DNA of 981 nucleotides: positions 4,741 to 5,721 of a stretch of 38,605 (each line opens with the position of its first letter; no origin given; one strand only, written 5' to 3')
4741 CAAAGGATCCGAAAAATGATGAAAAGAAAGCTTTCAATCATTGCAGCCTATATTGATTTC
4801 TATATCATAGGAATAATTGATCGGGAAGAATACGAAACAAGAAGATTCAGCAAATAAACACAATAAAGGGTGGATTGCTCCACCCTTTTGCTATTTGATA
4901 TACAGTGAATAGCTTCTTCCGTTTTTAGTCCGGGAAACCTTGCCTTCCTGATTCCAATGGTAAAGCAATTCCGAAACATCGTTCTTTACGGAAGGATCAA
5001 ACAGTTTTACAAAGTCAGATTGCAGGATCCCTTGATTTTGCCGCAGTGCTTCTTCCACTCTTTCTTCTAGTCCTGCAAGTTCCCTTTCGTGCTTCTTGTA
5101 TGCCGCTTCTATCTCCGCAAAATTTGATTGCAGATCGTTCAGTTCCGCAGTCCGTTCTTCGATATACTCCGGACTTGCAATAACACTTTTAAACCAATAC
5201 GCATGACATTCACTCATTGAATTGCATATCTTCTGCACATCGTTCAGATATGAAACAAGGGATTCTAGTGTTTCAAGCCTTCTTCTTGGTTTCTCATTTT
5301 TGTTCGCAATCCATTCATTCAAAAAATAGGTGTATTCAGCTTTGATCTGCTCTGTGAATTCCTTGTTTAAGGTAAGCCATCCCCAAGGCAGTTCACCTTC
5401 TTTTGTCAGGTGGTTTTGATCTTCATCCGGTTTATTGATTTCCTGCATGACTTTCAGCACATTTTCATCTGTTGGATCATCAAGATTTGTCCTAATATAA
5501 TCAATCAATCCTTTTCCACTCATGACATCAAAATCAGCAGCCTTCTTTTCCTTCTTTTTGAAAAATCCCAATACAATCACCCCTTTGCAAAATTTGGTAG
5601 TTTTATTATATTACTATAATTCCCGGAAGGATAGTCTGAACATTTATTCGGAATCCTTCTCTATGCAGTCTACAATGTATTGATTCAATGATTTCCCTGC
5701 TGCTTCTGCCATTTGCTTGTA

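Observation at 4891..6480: Terminator-bounded moron cassette of orphan genes in two divergent operons under an RHH regulator: the best candidate for an undescribed prophage-encoded system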

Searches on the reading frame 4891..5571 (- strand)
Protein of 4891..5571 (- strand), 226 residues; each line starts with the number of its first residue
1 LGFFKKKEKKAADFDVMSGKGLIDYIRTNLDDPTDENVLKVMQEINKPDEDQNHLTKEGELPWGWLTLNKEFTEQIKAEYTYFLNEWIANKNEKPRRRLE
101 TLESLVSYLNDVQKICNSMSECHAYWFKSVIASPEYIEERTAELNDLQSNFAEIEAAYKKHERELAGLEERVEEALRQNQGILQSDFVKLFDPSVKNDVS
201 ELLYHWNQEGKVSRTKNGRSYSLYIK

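Call 7: search_protein_families(library=pfam, proteins=[window:4891-5571:-], max_evalue=1)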
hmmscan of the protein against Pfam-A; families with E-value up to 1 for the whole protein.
window:4891-5571:- (226 aa): 16 families
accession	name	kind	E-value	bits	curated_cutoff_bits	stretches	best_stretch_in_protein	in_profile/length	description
PF24034.1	DUF7343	-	0.00041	20.6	27.6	1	169-223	5-59/62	Domain of unknown function (DUF7343)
PF04849.18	HAP1_N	-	0.0013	18.5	33.9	1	82-166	218-302/307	HAP1 N-terminal conserved region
PF00435.27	Spectrin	-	0.0065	17.4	29.9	1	138-208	18-91/105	Spectrin repeat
PF04791.21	LMBR1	-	0.017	14.5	31.9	1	71-202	193-333/510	LMBR1-like membrane protein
PF20782.3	TssR_VWA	-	0.036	13.6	25.7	1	98-185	60-151/304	TssR protein VWA domain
PF09311.16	Rab5-bind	-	0.048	13.5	33.6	1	73-180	167-273/307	Rabaptin-like protein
PF01501.26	Glyco_transf_8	-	0.049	13.6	24.3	0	121-204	27-104/253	Glycosyl transferase family 8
PF05139.19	Erythro_esteras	-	0.086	12.9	26.4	1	84-178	56-148/358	Erythromycin esterase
PF04899.17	MbeD_MobD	-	0.093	13.3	21.6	1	143-180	22-59/70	MbeD/MobD like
PF05524.18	PEP-utilisers_N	-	0.14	12.8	24.4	1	138-203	24-88/121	PEP-utilising enzyme, N-terminal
PF08581.15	Tup_N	-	0.15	12.8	28.7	0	137-163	34-60/77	Tup N-terminal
PF18595.6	Nuf2_DHR10-like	-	0.4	11.2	28.4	1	88-178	11-100/117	Nuf2, DHR10-like domain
PF03938.19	OmpH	-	0.42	11.3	32.4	1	137-194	35-96/141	Outer membrane protein (OmpH-like)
PF06785.16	UPF0242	-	0.5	10.8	33.5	0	135-182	90-137/194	Uncharacterised protein family (UPF0242) N-terminus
PF13094.11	CENP-Q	-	0.54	10.8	28.5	1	141-180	42-81/162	CENP-Q, a CENPA-CAD centromere complex subunit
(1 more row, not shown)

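Call 8: search_protein_families(library=phrogs, proteins=[window:4891-5571:-], max_evalue=1)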
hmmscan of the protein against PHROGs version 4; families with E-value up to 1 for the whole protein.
window:4891-5571:- (226 aa): 8 families
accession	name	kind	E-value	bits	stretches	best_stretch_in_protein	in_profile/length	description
phrog_5553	-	unknown function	0.0057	17.9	1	86-171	24-113/114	-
phrog_1029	-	unknown function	0.0073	16.7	1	6-39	37-70/241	-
phrog_34510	-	unknown function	0.018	16.1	1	117-151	20-52/82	-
phrog_18891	-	tail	0.048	12.4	1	94-211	717-832/1191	tail length tape measure protein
phrog_29395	-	unknown function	0.095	12.6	1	196-224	36-64/531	-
phrog_25912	-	unknown function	0.23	12.7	1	136-177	56-97/118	-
phrog_2335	-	tail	0.31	9.8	1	109-180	76-149/1536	tail length tape measure protein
phrog_9583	-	unknown function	0.36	12.4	1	136-184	50-102/113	-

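Call 9: search_protein_families(library=padloc, proteins=[window:4891-5571:-], max_evalue=1)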
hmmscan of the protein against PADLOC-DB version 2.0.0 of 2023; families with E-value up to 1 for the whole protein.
window:4891-5571:- (226 aa): 1 family
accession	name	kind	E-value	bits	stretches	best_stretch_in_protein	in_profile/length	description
PDLC03863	LmuB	-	0.0033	14.2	1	91-180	196-279/610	-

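Call 10: search_protein_families(library=ncbifam, proteins=[window:4891-5571:-], max_evalue=1)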
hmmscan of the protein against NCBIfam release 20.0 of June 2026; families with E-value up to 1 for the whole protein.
window:4891-5571:- (226 aa): 2 families
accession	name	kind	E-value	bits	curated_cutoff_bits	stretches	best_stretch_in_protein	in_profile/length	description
TIGR02168.1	SMC_prok_B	equivalog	0.017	12.8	567.35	1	85-178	322-415/1181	chromosome segregation protein SMC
TIGR01417.1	PTS_I_fam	equivalog_domain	0.059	11.8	341.7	1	136-207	24-96/565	phosphoenolpyruvate--protein phosphotransferase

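Call 12: find_homologous_proteins(query=window:4891-5571:-, max_evalue=0.001)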
Query window:4891-5571:- (226 aa): 85 proteins with E <= 0.001 among 351 candidates.
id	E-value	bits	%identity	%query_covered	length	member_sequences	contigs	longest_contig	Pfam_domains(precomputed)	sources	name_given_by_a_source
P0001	1.3e-137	475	93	100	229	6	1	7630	-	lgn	-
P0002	4.6e-109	381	73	100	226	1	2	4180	PF24034.2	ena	-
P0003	6.9e-107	374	74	94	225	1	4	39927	-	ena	-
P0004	1.4e-105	370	70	100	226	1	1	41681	PF24034.2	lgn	-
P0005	6.5e-101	355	68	100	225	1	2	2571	-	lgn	-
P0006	5.3e-99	348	67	100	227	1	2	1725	-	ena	-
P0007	6.0e-86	306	59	100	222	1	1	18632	PF24034.2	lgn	-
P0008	2.5e-83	297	58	100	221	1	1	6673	PF24034.2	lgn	-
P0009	2.1e-79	284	57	100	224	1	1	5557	-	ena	-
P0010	2.0e-78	281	57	93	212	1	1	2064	-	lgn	-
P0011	5.6e-78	280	67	81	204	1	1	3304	-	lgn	-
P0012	6.2e-75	270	50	99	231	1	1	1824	PF24034.2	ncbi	-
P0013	6.7e-73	263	49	100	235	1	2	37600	-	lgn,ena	-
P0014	2.7e-70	254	68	75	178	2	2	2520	PF24034.2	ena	-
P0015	2.6e-69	251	49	100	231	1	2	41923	-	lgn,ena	-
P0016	4.9e-69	250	68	75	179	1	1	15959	PF24034.2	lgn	-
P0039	7.9e-56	207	43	100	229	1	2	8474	PF24034.2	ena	-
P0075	7.9e-39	152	37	73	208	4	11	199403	-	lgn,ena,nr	nr:MAG TPA: Z DNA-binding protein [Bacteriophage sp.]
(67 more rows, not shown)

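Call 13: find_encoding_contigs(protein=P0004, flank=5000, max_places=2)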
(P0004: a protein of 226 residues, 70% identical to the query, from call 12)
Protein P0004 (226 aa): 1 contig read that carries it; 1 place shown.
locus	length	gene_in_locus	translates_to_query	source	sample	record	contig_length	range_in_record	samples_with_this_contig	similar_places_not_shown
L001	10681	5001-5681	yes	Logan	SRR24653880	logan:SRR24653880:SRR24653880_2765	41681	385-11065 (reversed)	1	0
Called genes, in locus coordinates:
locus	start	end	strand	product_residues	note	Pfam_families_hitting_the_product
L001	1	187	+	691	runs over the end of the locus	-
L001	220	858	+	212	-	-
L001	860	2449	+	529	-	PF06605:Prophage_tail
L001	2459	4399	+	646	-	PF05895:DUF859, PF21882:Gp53-like_C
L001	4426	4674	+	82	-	-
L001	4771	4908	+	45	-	-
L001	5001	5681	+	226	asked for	PF24034:DUF7343 (weak)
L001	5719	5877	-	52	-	-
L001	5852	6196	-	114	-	-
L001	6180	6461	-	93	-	-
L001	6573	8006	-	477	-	PF00239:Resolvase, PF07508:Recombinase, PF13408:Zn_ribbon_recom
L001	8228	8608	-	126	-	PF01381:HTH_3 (weak)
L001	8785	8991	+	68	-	PF12844:HTH_19 (weak), PF13560:HTH_31, PF01381:HTH_3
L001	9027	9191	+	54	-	-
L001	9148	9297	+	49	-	-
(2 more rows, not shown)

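Call 14: find_encoding_contigs(protein=P0013, flank=5000, max_places=2)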
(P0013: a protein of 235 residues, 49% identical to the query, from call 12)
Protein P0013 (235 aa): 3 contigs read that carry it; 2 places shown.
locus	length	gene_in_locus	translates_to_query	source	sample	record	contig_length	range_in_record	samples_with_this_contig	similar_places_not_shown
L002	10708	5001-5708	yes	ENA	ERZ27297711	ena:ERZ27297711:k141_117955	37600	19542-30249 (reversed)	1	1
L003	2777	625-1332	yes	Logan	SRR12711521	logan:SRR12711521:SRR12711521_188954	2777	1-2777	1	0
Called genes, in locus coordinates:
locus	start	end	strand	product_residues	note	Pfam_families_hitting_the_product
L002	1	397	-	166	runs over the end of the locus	-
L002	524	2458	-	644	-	PF00145:DNA_methylase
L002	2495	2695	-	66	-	-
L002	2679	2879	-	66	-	-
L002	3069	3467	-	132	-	PF01541:GIY-YIG (weak)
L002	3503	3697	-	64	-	PF12844:HTH_19, PF13560:HTH_31, PF01381:HTH_3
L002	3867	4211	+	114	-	PF12844:HTH_19 (weak), PF13560:HTH_31, PF01381:HTH_3, PF13443:HTH_26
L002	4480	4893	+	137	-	-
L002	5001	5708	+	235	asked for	-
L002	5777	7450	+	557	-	PF00239:Resolvase, PF07508:Recombinase, PF13408:Zn_ribbon_recom (faint)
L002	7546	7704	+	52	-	-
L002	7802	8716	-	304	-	PF01510:Amidase_2, PF01471:PG_binding_1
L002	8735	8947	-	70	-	PF16945:Phage_r1t_holin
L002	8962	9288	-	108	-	-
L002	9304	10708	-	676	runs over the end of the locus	PF05895:DUF859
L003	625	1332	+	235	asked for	-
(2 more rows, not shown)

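Call 15: find_encoding_contigs(protein=P0075, flank=5000, max_places=4)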
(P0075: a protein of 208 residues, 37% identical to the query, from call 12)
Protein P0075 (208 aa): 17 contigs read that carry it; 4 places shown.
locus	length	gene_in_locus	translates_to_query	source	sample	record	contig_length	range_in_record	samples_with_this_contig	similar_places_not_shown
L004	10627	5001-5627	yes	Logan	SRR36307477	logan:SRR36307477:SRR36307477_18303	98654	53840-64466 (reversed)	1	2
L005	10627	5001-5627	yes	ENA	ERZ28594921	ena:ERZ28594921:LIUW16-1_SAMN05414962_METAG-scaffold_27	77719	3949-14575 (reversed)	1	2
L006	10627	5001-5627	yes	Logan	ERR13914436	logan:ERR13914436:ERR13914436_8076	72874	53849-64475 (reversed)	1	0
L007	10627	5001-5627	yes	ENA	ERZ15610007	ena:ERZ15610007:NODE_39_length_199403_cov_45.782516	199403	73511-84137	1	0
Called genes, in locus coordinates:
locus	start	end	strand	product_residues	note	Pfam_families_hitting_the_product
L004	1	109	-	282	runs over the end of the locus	PF07083:DUF1351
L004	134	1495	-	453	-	PF00145:DNA_methylase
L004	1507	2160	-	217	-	PF09588:YqaJ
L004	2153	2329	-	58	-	-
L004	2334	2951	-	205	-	PF01464:SLT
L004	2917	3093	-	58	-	-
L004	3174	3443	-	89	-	-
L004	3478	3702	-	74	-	PF05339:DUF739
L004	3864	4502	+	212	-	-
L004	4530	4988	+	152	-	PF06114:Peptidase_M78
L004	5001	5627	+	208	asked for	-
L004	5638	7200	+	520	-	PF00239:Resolvase, PF07508:Recombinase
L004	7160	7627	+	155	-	PF05067:Mn_catalase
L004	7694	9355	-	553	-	PF00082:Peptidase_S8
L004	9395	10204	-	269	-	PF03180:Lipoprotein_9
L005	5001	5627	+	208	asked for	-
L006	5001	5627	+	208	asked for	-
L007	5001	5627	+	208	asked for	-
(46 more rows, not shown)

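Call 22: predict_structure(alignment_id=A1)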
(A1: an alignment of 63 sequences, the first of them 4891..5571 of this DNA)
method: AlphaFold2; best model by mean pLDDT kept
length: 226 residues; sequences in the alignment: 63
mean_pLDDT: 92.1   pTM: 0.70
mean pLDDT of the five models: 92.1, 92.0, 91.0, 90.8, 89.9
residues with pLDDT >= 90: 172; 70-90: 43; 50-70: 10; < 50: 1
segments of 3 or more residues with pLDDT < 50: none
pLDDT, mean of each block of 10 residues (from residue 1): 56 78 85 87 85 95 95 98 97 95 98 98 97 97 97 96 95 96 96 95 96 92 94
secondary structure, 60 per line:
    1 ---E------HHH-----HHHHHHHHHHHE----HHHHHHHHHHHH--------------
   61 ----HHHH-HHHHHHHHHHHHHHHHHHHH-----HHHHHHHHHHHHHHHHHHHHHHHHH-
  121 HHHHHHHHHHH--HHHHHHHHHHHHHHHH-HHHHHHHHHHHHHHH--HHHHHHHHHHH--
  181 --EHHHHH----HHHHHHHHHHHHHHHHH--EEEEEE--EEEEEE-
elements in order: H19-29 H35-46 H65-68 H70-89 H95-119 H121-131 H134-149 H151-165 H168-178 H184-188 H193-209 E212-217 E220-225

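Call 23: find_related_loci(query=A1, collection=viral_contigs, flank=6000)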
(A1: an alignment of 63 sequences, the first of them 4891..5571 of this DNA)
Query A1 (226 aa) in viral_contigs; peptide patterns used: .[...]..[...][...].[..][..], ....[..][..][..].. (x = any residue, [..] = any of these).
88 stretches matched a pattern; 20 encode a relative of the query (tblastn E <= 1e-3); 20 distinct loci.
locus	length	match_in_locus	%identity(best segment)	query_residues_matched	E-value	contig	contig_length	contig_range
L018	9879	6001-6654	49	9-226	2e-75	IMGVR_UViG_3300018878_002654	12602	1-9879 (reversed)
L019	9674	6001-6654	49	9-226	2e-75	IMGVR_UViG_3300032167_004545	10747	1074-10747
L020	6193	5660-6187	43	47-226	1e-48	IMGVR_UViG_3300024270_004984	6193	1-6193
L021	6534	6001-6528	43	47-226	1e-48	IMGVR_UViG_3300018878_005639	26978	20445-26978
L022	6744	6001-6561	39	44-226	2e-42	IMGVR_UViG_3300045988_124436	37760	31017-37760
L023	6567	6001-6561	39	44-226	2e-42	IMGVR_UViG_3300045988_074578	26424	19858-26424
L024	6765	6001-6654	35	3-225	9e-42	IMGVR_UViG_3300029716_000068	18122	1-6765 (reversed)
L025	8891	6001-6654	35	3-225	9e-42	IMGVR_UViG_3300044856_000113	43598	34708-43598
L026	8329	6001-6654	35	3-225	9e-42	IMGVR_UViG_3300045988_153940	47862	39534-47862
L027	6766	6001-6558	38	44-225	6e-42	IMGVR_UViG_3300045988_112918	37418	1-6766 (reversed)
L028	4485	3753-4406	35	3-225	2e-41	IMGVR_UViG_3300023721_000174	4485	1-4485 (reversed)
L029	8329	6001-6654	35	3-225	2e-41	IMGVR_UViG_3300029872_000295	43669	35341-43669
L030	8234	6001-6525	39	51-223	2e-40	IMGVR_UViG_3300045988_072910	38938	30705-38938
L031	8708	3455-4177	34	1-226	1e-35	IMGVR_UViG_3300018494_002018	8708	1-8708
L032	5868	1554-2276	34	1-226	9e-36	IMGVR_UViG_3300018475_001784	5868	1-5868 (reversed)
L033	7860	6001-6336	39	34-148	2e-28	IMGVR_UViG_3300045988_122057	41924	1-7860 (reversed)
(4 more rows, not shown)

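Call 25: find_related_loci(query=A1, collection=genome_contigs, flank=8000)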
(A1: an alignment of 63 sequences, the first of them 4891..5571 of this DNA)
Query A1 (226 aa) in genome_contigs; peptide patterns used: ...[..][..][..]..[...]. (x = any residue, [..] = any of these).
93 stretches matched a pattern; 1 encode a relative of the query (tblastn E <= 1e-3); 1 distinct loci.
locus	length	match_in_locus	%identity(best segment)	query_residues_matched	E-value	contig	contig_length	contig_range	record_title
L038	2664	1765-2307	43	51-223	1e-48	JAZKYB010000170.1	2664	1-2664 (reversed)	MAG: Acutalibacteraceae bacterium isolate T1900045107_TC20190101.MAGScoT_cleanbin_000014 SGB_4787_k141_3153679, whole ge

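Call 26: fold_search(model_id=the predicted structure, library=pdb)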
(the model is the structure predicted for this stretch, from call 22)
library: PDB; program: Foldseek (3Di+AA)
matches with E <= 10: 548; with E <= 0.001: 0
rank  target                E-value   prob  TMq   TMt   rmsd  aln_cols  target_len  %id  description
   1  3s2w_A                1.5e-01  0.80  0.21  0.30  11.4       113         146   15  The crystal structure of a MarR transcriptional regulator from Methanosarcina mazei Go1 (released 2011-06-22)
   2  6uvu_B                1.7e-01  0.99  0.24  0.45  10.4        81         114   17  Crystal structure of the AntR antimony-specific transcriptional repressor (released 2020-11-04)
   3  3cuo_A                1.9e-01  0.94  0.21  0.45  11.8        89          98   20  Crystal structure of the predicted DNA-binding transcriptional regulator from E. coli (released 2008-06-17)
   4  3f72_B                2.5e-01  0.96  0.23  0.46  11.4        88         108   15  Crystal Structure of the Staphylococcus aureus pI258 CadC Metal Binding Site 2 Mutant (released 2009-04-07)
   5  6uvu_A                2.7e-01  0.99  0.24  0.47  10.3        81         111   17  Crystal structure of the AntR antimony-specific transcriptional repressor (released 2020-11-04)
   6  8j3i                  2.8e-01  0.97  0.23  0.16   7.2        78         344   17  Crystal structure of (S)-scoulerine 9-O-methyltransferase from Coptis chinensis (released 2024-10-23)
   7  2qvo                  3.2e-01  0.99  0.19  0.45   2.2        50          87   10  Crystal structure of AF1382 from Archaeoglobus fulgidus (released 2007-09-04)
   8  3ov8                  3.4e-01  0.99  0.19  0.44   2.2        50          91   10  Crystal structure of AF1382 from Archaeoglobus fulgidus, High resolution (released 2011-11-16)
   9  8qkf_B                3.4e-01  0.94  0.22  0.46  10.2        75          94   23  SmtB protein of Mycobacterium smegmatis (released 2024-09-25)
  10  7v6l_B                3.6e-01  0.75  0.22  0.15   9.5        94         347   10  LcCOMT in complex with SAH (released 2021-12-29)
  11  3zec_A                3.6e-01  0.23  0.18  0.11  13.6       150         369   13  Fic protein from SHEWANELLA ONEIDENSIS (E73G mutant) in complex with AMPPNP (released 2013-06-19)
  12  5trd_B                3.8e-01  0.92  0.19  0.20   3.3        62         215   16  Structure of RbkR (Riboflavin Kinase) from Thermoplasma acidophilum determined in complex with CTP and its cognate DNA (released 2016-11-23)
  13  6j05_A                4.0e-01  0.96  0.22  0.45   7.3        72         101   21  Structures of two ArsR As(III)-responsive repressors: implications for the mechanism of derepression (released 2019-07-03)
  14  3s2w_C                4.0e-01  0.80  0.22  0.32   6.3        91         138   18  The crystal structure of a MarR transcriptional regulator from Methanosarcina mazei Go1 (released 2011-06-22)
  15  5mpb_Q                4.0e-01  0.18  0.18  0.11  16.1       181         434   13  26S proteasome in presence of AMP-PNP (s3) (released 2017-03-08)
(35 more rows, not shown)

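Call 27: find_related_loci(query=A1, collection=metagenome_contigs, flank=8000)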
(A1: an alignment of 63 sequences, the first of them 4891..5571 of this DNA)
Query A1 (226 aa) in metagenome_contigs; peptide patterns used: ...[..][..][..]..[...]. (x = any residue, [..] = any of these).
199 stretches matched a pattern; 16 encode a relative of the query (tblastn E <= 1e-3); 16 distinct loci.
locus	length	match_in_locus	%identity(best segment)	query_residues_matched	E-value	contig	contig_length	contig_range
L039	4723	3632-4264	47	16-226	2e-68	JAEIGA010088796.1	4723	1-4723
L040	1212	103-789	45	1-223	1e-64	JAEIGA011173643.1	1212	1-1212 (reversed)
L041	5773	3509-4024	48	51-226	3e-50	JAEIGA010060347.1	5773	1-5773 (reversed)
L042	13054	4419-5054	38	21-226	5e-45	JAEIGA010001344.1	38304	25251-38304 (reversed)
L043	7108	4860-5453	38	36-224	3e-44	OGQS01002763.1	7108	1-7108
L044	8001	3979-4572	37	36-224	2e-43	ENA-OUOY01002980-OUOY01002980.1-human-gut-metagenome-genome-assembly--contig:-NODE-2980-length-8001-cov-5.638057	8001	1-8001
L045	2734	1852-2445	37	36-224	2e-43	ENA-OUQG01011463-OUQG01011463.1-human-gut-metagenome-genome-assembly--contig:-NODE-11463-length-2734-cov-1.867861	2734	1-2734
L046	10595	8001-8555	39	48-224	9e-44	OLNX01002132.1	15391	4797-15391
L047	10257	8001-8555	38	48-224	2e-43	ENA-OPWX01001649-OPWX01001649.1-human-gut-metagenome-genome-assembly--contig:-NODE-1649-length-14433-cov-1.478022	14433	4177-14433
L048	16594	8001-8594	37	36-224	3e-43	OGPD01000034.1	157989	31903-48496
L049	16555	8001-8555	38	48-224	1e-42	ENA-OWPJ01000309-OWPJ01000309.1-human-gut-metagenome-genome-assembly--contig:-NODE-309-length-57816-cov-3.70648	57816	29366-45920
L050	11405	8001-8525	40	51-223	5e-42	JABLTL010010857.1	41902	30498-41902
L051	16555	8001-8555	38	48-224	6e-42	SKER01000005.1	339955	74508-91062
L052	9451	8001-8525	39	51-223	1e-40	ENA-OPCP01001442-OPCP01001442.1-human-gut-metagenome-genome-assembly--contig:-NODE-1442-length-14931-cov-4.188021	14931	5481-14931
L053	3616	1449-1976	37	53-224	5e-39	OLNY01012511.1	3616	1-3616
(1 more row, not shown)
